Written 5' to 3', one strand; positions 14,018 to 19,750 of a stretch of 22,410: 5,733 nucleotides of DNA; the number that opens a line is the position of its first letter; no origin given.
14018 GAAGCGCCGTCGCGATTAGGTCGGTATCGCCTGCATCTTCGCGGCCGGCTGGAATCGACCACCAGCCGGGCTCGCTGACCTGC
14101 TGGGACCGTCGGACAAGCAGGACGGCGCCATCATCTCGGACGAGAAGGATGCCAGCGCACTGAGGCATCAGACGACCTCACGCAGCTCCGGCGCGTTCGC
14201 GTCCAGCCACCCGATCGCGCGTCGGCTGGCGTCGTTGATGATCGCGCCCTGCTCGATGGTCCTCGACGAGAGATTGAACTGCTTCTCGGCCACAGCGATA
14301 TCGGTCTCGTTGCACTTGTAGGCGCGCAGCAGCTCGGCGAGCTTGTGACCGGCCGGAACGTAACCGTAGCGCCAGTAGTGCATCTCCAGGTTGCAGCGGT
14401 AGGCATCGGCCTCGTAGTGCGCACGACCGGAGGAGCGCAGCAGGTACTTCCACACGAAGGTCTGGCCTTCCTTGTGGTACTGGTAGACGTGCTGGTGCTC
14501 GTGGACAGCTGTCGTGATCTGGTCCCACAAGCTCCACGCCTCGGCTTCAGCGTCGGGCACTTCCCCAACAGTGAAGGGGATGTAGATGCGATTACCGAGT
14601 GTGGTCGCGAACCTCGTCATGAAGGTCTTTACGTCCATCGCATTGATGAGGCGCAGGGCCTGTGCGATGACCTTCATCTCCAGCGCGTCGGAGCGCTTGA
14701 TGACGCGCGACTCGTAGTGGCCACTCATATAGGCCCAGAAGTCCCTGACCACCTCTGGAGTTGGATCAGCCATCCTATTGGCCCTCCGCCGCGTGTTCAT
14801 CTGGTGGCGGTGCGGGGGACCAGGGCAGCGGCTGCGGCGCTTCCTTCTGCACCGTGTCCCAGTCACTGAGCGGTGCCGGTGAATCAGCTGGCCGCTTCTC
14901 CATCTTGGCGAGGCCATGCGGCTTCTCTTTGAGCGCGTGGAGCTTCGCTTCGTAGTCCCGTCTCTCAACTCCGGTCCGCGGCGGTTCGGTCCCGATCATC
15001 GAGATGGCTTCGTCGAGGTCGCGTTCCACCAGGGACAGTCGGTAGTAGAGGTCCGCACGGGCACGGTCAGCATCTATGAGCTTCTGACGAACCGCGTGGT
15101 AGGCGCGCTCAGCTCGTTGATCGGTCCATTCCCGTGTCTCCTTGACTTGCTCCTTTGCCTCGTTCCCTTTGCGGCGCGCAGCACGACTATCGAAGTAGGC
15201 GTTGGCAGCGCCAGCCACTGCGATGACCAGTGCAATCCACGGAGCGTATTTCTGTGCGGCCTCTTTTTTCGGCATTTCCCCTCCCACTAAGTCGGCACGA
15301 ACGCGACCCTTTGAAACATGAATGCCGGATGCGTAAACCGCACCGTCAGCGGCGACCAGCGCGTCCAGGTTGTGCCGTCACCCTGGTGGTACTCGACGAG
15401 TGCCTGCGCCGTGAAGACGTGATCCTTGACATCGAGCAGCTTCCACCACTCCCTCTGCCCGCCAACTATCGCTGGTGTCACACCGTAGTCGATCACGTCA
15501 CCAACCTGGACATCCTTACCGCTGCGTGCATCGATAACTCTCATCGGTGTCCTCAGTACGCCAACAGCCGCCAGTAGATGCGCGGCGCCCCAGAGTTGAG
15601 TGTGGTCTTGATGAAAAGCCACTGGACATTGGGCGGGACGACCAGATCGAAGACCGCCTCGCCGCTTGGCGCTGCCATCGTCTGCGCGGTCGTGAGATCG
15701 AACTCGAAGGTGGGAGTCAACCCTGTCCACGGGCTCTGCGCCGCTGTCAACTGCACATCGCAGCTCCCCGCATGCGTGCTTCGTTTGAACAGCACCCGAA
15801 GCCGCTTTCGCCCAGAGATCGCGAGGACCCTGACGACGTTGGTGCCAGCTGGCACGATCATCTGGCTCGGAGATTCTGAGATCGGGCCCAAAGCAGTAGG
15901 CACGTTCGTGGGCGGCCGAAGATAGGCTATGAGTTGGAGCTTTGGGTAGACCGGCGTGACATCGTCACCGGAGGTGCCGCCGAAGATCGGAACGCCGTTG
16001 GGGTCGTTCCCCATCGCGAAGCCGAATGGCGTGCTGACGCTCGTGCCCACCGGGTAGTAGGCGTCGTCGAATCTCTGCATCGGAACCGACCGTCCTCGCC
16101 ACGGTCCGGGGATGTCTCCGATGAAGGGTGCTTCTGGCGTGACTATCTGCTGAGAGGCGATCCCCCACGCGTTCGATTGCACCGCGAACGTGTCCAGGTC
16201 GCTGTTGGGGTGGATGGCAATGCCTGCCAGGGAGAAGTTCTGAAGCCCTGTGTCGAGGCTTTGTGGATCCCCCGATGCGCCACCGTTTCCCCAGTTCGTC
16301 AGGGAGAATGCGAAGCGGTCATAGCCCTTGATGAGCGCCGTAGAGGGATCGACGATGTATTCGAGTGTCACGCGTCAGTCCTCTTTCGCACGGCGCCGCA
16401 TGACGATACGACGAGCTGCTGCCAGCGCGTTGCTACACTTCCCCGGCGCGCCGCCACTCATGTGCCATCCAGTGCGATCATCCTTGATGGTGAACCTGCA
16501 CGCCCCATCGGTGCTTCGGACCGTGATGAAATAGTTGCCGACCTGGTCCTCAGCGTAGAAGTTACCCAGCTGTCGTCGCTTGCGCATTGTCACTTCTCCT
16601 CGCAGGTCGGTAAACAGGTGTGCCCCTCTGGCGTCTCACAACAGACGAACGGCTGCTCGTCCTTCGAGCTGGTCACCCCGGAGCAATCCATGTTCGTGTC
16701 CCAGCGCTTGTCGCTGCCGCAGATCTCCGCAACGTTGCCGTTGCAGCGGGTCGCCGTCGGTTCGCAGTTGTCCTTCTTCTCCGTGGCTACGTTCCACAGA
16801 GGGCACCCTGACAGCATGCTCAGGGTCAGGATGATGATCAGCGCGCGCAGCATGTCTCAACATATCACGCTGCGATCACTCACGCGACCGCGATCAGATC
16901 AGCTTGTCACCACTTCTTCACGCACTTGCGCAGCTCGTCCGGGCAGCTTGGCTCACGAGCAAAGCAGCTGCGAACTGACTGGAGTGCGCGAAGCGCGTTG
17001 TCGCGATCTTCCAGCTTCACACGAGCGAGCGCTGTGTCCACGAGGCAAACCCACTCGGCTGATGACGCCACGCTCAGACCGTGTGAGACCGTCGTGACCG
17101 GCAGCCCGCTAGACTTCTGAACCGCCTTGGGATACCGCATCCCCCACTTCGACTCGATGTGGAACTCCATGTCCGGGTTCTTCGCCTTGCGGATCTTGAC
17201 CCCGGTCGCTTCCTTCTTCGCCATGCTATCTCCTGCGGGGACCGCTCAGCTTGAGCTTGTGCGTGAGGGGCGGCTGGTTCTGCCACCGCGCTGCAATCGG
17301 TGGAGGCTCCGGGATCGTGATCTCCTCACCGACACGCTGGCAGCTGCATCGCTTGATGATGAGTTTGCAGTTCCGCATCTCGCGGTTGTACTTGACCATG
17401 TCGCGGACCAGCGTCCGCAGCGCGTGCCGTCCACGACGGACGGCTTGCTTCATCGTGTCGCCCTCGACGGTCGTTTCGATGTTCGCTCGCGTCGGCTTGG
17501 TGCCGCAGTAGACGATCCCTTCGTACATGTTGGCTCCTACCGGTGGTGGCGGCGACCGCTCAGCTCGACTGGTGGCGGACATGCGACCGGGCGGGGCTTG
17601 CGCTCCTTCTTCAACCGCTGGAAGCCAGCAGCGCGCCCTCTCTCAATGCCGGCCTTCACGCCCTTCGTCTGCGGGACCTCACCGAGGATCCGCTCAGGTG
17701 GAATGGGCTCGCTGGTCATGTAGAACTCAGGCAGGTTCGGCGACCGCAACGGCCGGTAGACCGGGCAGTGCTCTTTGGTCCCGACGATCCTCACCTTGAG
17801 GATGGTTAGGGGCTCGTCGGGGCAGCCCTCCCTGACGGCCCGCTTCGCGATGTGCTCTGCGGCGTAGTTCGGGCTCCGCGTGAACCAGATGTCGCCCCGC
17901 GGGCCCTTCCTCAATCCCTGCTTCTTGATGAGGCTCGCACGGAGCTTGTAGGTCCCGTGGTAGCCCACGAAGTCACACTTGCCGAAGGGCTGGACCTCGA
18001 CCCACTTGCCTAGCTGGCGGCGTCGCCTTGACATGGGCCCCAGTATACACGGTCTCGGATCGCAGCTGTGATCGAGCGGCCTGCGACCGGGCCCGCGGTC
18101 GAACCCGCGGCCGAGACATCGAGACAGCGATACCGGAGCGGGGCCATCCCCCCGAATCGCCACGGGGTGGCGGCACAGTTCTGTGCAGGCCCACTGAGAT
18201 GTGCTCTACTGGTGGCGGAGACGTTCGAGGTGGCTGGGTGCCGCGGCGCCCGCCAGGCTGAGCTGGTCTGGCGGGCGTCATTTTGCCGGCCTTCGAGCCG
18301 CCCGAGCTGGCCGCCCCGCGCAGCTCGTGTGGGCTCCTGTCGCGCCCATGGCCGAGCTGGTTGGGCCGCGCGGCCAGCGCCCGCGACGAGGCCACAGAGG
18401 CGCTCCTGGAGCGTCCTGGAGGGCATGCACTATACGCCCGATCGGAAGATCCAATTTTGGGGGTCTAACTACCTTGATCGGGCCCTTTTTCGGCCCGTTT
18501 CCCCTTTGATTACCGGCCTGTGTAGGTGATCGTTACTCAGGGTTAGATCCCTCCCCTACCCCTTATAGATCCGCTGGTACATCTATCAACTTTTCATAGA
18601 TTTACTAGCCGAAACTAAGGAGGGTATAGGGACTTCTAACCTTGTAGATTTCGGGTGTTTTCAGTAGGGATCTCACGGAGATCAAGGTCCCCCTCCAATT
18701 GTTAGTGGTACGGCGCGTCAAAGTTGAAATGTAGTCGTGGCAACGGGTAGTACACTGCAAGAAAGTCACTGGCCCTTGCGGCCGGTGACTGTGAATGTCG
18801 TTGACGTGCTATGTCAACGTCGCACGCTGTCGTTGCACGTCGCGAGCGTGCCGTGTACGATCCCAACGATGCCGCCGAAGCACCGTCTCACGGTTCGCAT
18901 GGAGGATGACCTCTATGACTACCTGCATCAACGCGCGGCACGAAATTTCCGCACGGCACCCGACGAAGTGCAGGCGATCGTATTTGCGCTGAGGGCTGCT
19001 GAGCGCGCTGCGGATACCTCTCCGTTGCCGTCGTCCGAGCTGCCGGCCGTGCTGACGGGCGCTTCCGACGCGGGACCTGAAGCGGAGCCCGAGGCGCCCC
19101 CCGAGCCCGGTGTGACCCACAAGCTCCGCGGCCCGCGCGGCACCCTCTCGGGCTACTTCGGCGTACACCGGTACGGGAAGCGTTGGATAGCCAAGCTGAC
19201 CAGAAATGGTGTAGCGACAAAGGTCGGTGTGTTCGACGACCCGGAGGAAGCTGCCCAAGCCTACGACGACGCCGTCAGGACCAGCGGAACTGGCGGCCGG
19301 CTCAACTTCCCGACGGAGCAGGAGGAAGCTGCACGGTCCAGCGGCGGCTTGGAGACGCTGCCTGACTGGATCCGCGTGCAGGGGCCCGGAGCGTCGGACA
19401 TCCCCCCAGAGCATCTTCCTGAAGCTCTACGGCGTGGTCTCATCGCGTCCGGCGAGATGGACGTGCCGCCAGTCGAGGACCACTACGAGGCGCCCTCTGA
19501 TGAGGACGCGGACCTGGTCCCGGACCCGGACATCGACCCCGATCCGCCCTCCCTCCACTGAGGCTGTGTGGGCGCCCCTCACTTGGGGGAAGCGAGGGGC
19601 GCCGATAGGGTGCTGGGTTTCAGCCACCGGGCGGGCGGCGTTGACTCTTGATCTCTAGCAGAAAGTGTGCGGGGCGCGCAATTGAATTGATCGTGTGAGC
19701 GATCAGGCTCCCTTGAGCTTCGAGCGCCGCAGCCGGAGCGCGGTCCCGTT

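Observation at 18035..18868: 830-bp non-coding regulatory hub with an AT-rich repeat island and orphan plus-strand terminators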

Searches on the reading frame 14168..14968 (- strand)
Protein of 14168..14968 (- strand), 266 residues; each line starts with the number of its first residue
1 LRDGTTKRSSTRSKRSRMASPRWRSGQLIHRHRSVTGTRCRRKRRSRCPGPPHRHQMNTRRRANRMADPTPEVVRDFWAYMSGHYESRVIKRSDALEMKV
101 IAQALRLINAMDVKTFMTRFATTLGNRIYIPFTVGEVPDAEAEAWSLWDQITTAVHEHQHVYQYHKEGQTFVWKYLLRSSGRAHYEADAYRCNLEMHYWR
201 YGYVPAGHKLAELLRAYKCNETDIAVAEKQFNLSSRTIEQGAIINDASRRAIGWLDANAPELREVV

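Call 11: search_protein_families(library=pfam, max_evalue=0.01, proteins=[window:14168-14968:-])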
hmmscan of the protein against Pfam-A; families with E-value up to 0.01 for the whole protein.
window:14168-14968:- (266 aa): 0 families

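Call 12: search_protein_families(library=phrogs, max_evalue=0.01, proteins=[window:14168-14968:-])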
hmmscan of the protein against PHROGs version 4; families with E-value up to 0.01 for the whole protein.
window:14168-14968:- (266 aa): 1 family
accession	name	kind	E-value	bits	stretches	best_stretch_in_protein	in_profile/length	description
phrog_13834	-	unknown function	1.6e-52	179.1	1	70-263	20-209/213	-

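Call 92: search_dna_similar(query=window:14168-14965:-, collection=phages, mode=protein, max_evalue=0.00001, max_rows=15)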
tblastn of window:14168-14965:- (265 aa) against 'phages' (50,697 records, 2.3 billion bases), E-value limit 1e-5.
Records with a match: 1; places in all: 1; records where one place covers at least 80% of the query: 1.
Best place of each record, by identity: <60% 1.
By first word of the organism name: uncultured 1.
By host as written in the record: - 1.
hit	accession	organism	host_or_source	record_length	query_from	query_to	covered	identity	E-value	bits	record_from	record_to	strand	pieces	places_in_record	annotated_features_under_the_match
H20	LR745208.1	uncultured phage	metagenomic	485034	51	265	81%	26.4%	1e-17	88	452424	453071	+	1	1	record has no annotation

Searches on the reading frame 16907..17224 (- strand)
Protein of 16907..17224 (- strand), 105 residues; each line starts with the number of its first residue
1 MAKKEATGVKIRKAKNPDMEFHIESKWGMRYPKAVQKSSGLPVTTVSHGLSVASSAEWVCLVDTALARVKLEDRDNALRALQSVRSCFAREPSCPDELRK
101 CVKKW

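Call 11: search_protein_families(library=pfam, max_evalue=0.01, proteins=[window:16907-17224:-])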
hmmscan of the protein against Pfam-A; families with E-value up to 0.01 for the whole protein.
window:16907-17224:- (105 aa): 0 families

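Call 12: search_protein_families(library=phrogs, max_evalue=0.01, proteins=[window:16907-17224:-])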
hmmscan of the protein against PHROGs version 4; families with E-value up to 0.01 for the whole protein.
window:16907-17224:- (105 aa): 0 families

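Call 52: find_homologous_proteins(query=window:16910-17224:-, max_evalue=0.001)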
Query window:16910-17224:- (105 aa): 3 proteins with E <= 0.001 among 11 candidates.
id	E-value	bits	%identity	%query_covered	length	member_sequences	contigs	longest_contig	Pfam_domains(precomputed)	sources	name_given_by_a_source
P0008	9.3e-64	230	100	100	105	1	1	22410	-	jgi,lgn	-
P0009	9.9e-47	175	72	100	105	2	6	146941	-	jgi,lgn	jgi:hypothetical protein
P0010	2.1e-41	158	68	100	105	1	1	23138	-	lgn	-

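Call 55: find_encoding_contigs(protein=P0009, flank=4000, max_places=10)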
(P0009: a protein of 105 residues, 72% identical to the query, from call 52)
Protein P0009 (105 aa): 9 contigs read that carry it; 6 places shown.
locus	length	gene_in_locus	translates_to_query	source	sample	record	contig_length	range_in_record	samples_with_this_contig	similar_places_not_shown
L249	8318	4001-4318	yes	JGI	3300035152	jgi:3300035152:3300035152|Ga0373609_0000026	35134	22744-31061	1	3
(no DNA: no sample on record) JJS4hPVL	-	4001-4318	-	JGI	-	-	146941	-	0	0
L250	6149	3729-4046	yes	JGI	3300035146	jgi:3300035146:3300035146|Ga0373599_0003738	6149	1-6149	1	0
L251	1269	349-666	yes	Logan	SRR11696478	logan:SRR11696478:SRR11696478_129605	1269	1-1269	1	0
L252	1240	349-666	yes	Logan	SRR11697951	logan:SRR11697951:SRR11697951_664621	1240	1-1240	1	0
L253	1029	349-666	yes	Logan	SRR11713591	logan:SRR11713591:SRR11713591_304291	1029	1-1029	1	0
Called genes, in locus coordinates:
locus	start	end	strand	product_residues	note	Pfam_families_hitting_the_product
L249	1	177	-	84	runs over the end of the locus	-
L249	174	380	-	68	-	-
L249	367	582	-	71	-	-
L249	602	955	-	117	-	-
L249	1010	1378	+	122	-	-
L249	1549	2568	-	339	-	-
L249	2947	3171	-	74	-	-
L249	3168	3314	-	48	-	-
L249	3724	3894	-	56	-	-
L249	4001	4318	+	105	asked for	-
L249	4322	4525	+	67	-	-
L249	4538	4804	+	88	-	-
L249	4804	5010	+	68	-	-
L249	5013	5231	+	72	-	-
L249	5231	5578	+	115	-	-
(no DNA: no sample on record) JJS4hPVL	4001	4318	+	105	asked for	-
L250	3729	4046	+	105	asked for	-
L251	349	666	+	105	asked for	-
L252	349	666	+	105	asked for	-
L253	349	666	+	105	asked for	-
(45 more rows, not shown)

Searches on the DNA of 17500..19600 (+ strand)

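Call 4: search_dna_similar(query=window:17500-19600:+, collection=phages, mode=near, max_rows=30)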
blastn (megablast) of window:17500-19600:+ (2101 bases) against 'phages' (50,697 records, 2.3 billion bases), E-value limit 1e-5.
No match.

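Call 7: search_dna_similar(query=window:17500-19600:+, collection=phages, mode=distant, max_rows=30)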
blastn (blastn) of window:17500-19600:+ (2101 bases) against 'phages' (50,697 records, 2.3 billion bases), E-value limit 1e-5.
No match.

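Call 42: search_rna_families(source=window, start=17950, end=18950, threshold=evalue, max_evalue=10, show_alignments=2)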
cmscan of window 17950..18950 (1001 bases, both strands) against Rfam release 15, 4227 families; matches with E-value up to 10: 3.
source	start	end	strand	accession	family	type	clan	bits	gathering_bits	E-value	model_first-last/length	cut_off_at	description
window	18245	18282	+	RF00102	VA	Gene;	-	17.1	62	5.3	1-159/159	no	VA RNA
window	18632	18713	-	RF02186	ST7-OT3_4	Gene; lncRNA;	-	16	80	0.36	1-73/73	no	ST7 overlapping transcript 3 conserved region 4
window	18481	18503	-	RF01097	RF_site8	Cis-reg; frameshift_element;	-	15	43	10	1-52/52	no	Gag/pro ribosomal frameshift site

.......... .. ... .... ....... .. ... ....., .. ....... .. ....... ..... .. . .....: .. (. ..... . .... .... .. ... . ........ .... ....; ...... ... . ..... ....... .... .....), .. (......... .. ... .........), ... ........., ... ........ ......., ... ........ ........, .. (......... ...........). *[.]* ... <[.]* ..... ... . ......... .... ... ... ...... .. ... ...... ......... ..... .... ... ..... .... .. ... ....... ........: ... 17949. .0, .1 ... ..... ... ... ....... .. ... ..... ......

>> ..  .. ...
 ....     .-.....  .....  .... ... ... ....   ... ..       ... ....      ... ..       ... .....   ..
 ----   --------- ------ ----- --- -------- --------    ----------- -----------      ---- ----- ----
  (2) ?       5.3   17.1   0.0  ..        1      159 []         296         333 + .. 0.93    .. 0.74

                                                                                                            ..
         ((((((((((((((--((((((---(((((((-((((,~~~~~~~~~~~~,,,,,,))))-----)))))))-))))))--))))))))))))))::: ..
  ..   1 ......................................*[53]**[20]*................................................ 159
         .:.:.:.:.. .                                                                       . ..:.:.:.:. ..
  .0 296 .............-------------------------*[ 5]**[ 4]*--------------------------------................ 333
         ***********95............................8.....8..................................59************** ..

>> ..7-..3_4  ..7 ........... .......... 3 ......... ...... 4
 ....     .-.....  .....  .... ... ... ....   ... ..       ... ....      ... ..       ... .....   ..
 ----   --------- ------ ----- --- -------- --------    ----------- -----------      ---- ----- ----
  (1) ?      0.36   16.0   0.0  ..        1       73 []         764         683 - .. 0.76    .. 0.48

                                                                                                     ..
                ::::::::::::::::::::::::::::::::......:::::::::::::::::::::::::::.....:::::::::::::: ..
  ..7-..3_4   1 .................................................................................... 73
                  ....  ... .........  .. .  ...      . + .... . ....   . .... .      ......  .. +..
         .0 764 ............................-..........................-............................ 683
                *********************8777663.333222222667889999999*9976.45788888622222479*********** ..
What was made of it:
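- On Any Rfam RNA family: In the region the best score is 17 bits against a gathering score of 62 or more (call 42).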

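Call 75: search_dna_similar(query=window:18074-18421:+, collection=phages, mode=distant, max_evalue=0.01)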
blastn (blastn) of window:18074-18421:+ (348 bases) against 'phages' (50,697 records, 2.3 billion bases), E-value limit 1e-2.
No match.
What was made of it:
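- Tried and rejected: Searching 17500-19600 and 18074-18421 against 50,697 phage records gave no match (calls 4, 7, 75).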

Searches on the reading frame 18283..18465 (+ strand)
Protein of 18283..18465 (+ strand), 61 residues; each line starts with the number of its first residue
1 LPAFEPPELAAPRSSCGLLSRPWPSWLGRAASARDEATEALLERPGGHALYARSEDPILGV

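Call 65: search_protein_representatives(protein=window:18283-18465:+)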
Query: 61 residues. Proteins with E-value up to 0.001 (for the whole library): 0; up to 1e-10: 0; up to 1e-30: 0. The best 0 are listed.
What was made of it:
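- Checked: The best candidate, ORF 18283-18468(+), has no homologue among 1.84 billion representative proteins (call 65).
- There are no homologues among 1.84 billion representative proteins (call 65).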
